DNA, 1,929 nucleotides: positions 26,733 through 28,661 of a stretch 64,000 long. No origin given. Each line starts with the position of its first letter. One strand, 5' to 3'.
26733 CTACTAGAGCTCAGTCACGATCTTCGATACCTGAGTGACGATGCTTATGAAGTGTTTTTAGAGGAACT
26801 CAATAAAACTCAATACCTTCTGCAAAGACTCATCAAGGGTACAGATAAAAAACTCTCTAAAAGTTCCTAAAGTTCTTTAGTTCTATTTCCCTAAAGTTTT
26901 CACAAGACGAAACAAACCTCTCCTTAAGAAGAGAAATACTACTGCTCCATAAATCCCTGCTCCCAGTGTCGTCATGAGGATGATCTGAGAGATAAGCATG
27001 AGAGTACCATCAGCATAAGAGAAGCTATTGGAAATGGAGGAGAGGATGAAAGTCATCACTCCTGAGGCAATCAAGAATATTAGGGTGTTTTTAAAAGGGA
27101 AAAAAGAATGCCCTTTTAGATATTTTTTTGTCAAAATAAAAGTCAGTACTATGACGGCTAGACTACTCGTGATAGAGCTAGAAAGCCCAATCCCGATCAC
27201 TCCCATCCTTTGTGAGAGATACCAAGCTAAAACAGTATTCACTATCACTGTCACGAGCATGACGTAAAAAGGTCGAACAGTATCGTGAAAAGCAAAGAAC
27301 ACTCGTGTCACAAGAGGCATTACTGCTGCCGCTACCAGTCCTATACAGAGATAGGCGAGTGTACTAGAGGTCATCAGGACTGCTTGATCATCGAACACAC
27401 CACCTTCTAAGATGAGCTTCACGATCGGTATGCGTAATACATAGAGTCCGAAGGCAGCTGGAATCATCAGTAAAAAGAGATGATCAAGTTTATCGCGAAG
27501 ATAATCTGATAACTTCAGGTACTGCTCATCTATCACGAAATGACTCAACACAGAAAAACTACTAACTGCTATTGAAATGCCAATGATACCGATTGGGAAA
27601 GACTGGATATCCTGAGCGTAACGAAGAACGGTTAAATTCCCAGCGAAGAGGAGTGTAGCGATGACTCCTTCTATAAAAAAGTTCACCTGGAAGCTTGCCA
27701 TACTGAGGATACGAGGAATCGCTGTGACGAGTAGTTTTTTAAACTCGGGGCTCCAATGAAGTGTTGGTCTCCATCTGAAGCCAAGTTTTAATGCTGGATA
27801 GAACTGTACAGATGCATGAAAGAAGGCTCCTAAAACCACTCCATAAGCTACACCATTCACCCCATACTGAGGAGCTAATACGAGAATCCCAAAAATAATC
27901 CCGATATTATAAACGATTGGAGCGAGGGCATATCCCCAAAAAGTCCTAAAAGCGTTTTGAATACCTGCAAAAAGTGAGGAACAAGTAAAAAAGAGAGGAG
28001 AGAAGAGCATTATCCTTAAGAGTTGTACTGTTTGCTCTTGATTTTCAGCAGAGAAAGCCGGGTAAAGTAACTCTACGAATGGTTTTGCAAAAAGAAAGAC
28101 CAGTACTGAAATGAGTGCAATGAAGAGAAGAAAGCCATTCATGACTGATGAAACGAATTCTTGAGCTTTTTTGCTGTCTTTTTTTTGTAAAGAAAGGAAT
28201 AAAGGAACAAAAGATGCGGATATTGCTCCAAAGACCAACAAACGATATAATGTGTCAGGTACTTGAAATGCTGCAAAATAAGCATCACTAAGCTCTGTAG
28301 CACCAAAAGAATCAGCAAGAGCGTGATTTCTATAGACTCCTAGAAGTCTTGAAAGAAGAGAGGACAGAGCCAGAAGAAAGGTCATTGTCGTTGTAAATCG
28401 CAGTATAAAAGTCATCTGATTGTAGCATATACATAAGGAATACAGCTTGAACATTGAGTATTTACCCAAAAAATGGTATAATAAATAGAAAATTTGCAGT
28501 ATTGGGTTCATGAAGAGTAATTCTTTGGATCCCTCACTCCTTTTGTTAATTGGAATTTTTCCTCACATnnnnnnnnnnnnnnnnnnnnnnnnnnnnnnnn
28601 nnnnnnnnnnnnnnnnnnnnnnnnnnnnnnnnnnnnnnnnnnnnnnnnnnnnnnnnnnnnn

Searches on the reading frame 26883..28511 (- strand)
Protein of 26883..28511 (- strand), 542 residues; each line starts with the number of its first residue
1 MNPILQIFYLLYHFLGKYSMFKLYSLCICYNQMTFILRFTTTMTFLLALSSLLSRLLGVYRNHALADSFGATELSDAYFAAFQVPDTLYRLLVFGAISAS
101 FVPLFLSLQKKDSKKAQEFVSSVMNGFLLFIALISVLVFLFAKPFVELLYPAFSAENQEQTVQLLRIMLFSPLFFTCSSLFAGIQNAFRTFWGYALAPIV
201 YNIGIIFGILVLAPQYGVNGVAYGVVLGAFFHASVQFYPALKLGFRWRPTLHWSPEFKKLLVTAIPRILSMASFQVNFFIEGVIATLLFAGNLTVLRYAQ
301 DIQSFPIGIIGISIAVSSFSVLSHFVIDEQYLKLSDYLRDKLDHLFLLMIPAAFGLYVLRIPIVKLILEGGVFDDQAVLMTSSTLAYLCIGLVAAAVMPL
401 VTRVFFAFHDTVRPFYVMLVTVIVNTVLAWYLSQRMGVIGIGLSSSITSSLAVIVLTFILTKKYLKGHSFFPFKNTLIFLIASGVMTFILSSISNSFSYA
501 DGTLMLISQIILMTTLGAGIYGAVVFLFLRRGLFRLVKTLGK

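Call 31: search_protein_families(library=pfam, proteins=[window:26883-28511:-], max_evalue=0.01)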
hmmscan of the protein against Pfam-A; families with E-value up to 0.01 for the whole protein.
window:26883-28511:- (542 aa): 2 families
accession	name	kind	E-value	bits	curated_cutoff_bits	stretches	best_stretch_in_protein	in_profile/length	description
PF03023.19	MurJ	-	2.8e-89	300.3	27.4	1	66-499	2-442/451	Lipid II flippase MurJ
PF01554.23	MatE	-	0.00013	22.1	24.9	1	266-430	1-160/161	MatE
